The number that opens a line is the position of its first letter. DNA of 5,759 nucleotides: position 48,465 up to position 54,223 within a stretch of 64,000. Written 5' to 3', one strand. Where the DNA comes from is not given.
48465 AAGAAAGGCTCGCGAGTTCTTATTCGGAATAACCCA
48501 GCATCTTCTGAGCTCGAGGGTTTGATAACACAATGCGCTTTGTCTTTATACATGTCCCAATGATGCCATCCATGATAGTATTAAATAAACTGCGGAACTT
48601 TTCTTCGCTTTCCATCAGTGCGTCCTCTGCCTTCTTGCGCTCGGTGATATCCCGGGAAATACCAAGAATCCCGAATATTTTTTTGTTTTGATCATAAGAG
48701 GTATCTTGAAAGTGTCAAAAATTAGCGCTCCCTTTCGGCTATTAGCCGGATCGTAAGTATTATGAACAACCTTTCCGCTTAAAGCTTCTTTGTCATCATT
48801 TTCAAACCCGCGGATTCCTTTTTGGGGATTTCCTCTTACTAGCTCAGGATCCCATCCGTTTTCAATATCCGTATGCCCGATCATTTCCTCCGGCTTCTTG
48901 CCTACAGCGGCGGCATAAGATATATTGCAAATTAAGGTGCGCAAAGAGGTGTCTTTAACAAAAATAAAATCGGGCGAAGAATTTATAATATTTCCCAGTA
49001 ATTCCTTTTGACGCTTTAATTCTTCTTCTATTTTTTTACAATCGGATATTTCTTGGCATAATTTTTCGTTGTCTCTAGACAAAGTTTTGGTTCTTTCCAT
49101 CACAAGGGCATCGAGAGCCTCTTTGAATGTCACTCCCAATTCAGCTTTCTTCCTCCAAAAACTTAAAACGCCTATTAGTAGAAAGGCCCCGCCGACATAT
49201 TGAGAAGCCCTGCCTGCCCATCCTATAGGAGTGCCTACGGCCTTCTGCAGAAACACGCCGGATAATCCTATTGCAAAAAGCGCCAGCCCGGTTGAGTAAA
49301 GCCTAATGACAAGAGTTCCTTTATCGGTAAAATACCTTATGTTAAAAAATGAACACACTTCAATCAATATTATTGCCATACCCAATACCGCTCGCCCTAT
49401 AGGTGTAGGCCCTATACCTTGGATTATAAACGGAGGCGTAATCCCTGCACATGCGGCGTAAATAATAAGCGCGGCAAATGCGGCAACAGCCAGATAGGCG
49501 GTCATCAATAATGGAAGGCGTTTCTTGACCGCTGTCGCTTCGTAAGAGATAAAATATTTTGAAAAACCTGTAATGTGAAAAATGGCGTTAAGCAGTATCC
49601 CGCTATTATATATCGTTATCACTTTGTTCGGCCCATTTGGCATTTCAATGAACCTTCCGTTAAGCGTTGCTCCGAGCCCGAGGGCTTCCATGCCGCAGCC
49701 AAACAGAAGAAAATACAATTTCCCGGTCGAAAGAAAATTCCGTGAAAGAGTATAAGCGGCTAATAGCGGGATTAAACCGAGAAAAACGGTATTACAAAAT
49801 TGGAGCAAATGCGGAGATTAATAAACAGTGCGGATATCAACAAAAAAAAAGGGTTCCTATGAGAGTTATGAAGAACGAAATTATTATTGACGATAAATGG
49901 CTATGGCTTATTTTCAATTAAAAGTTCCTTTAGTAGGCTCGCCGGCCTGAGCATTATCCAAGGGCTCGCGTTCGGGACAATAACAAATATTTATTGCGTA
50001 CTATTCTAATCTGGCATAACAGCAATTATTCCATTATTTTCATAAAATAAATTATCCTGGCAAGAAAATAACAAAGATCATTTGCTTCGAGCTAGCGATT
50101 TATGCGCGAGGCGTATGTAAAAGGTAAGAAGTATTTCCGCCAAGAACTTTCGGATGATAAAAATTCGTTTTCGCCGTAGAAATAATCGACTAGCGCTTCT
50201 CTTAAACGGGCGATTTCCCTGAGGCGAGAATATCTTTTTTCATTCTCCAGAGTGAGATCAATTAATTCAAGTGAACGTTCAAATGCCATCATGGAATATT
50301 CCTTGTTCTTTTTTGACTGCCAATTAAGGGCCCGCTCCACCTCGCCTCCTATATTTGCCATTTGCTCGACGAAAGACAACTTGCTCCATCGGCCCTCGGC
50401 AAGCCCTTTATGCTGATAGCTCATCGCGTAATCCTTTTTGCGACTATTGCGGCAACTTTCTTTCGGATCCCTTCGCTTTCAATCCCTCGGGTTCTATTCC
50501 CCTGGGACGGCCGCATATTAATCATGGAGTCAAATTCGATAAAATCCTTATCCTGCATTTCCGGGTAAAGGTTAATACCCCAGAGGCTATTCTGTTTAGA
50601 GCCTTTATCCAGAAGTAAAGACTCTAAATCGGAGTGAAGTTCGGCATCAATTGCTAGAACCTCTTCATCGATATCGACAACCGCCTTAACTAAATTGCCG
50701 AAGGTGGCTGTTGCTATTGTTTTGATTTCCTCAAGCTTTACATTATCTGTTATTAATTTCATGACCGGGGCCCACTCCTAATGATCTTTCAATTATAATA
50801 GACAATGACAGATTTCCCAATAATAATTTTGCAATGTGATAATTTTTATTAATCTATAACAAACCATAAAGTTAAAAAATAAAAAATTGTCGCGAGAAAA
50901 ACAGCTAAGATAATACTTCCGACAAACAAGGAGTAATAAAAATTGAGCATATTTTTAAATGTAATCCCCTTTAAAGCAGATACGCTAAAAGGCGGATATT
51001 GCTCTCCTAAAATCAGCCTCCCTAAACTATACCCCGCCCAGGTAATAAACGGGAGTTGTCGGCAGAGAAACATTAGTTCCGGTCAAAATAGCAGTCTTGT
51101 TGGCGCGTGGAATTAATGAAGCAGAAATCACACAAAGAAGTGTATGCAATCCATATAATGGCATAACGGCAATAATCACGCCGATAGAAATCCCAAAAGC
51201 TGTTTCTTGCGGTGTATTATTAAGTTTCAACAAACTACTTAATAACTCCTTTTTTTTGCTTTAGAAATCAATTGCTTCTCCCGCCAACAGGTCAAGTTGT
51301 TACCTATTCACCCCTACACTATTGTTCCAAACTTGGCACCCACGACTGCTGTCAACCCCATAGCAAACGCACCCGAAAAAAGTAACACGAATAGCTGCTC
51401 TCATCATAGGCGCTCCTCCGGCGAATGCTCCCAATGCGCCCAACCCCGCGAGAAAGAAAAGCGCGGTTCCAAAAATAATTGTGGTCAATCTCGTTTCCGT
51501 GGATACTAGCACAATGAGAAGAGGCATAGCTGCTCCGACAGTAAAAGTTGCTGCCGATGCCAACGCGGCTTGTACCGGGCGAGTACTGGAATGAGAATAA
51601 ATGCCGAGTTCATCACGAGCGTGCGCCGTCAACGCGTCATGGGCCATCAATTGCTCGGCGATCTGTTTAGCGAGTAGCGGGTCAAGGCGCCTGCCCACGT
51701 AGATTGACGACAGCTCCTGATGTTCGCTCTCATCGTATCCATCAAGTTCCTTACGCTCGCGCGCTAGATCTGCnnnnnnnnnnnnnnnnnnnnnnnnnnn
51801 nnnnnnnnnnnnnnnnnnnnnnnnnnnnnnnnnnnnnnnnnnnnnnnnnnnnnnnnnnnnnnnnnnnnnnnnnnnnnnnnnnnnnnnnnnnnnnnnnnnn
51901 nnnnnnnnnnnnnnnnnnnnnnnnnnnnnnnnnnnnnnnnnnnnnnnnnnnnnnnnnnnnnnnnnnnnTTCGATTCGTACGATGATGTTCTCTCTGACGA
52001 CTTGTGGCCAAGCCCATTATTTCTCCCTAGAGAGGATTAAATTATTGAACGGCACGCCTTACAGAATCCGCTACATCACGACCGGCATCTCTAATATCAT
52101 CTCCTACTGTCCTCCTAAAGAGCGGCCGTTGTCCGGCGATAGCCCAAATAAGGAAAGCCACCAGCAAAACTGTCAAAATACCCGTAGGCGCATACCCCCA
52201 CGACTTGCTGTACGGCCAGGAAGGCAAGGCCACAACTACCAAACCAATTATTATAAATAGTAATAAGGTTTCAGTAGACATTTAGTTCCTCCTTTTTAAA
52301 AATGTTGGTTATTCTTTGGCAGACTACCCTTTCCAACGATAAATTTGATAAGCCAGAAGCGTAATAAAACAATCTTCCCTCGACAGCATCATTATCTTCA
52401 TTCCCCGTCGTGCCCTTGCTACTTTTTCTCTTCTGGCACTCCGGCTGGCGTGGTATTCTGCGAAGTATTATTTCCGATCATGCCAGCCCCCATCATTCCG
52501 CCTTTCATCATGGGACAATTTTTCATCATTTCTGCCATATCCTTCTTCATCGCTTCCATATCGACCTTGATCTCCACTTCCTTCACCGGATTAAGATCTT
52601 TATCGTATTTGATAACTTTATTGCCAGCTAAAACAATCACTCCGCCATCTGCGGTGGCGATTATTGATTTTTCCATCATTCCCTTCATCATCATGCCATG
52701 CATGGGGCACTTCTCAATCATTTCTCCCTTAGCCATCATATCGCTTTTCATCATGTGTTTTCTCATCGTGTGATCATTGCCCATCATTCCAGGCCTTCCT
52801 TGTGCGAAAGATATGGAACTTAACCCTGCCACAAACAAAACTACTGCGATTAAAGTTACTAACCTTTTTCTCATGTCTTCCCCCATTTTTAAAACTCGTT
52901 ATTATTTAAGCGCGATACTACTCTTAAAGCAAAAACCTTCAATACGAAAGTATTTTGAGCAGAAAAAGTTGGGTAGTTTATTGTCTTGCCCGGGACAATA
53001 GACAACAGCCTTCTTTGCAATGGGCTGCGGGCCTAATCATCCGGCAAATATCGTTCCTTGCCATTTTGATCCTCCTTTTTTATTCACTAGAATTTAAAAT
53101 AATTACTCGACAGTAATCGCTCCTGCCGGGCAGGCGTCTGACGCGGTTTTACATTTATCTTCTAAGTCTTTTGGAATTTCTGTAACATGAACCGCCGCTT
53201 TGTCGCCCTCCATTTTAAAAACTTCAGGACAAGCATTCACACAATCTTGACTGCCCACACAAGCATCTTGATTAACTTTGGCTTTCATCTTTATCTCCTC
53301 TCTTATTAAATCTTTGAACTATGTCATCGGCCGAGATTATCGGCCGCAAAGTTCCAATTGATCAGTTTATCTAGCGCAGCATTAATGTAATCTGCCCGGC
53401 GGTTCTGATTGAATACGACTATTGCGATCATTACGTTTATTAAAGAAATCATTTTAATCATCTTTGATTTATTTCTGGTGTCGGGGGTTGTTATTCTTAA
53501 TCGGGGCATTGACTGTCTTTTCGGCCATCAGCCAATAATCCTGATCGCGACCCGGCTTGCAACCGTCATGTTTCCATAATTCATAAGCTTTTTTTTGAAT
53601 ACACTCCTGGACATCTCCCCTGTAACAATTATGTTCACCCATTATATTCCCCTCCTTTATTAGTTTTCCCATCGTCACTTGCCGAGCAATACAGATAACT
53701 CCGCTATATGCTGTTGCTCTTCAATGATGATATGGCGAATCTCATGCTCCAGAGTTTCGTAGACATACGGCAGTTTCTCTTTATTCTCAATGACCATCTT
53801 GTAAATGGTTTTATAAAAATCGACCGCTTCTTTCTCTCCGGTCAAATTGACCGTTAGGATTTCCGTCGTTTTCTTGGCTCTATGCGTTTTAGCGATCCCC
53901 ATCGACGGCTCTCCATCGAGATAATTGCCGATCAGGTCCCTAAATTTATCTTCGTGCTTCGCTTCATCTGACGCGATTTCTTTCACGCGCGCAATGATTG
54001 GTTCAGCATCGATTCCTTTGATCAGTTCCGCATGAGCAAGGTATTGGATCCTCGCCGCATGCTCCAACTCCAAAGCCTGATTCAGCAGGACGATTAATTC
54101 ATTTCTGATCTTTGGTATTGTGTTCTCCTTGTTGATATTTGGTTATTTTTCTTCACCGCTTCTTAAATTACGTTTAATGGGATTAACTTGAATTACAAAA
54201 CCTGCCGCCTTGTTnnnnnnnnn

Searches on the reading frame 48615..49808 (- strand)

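Call 33: search_protein_families(library=pfam, proteins=[window:48615-49808:-], max_evalue=0.001)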
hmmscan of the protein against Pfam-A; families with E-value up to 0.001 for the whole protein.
window:48615-49808:- (397 aa): 2 families
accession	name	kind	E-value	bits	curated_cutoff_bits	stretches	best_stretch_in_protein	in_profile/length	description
PF08448.16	PAS_4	-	1.7e-06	28.6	23.1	1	276-370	2-87/110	PAS fold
PF00989.32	PAS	-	0.00044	20.7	22.6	1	273-311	5-43/113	PAS fold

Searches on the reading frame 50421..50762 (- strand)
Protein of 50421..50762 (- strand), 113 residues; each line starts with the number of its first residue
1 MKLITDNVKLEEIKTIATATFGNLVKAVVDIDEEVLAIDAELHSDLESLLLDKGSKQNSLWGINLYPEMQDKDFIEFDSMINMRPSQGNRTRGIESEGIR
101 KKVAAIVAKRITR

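Call 33: search_protein_families(library=pfam, proteins=[window:50421-50762:-], max_evalue=0.001)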
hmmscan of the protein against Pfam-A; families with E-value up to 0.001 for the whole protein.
window:50421-50762:- (113 aa): 1 family
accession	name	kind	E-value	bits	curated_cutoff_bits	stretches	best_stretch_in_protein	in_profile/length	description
PF18924.5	DUF5674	-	1.8e-35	121.7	27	1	3-109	2-108/109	Protein of unknown function (DUF5674)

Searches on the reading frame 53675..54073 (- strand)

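Call 33: search_protein_families(library=pfam, proteins=[window:53675-54073:-], max_evalue=0.001)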
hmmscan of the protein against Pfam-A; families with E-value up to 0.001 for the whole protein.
window:53675-54073:- (132 aa): 3 families
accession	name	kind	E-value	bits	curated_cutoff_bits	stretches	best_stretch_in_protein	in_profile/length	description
PF00210.30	Ferritin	-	1.8e-08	34.9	24.5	1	2-131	9-137/142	Ferritin-like domain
PF03232.19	COQ7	-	9.9e-05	22.5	23.5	0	68-119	2-53/169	Ubiquinone biosynthesis protein COQ7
PF02915.23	Rubrerythrin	-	0.0001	23.1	22.8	1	4-126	10-133/137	Rubrerythrin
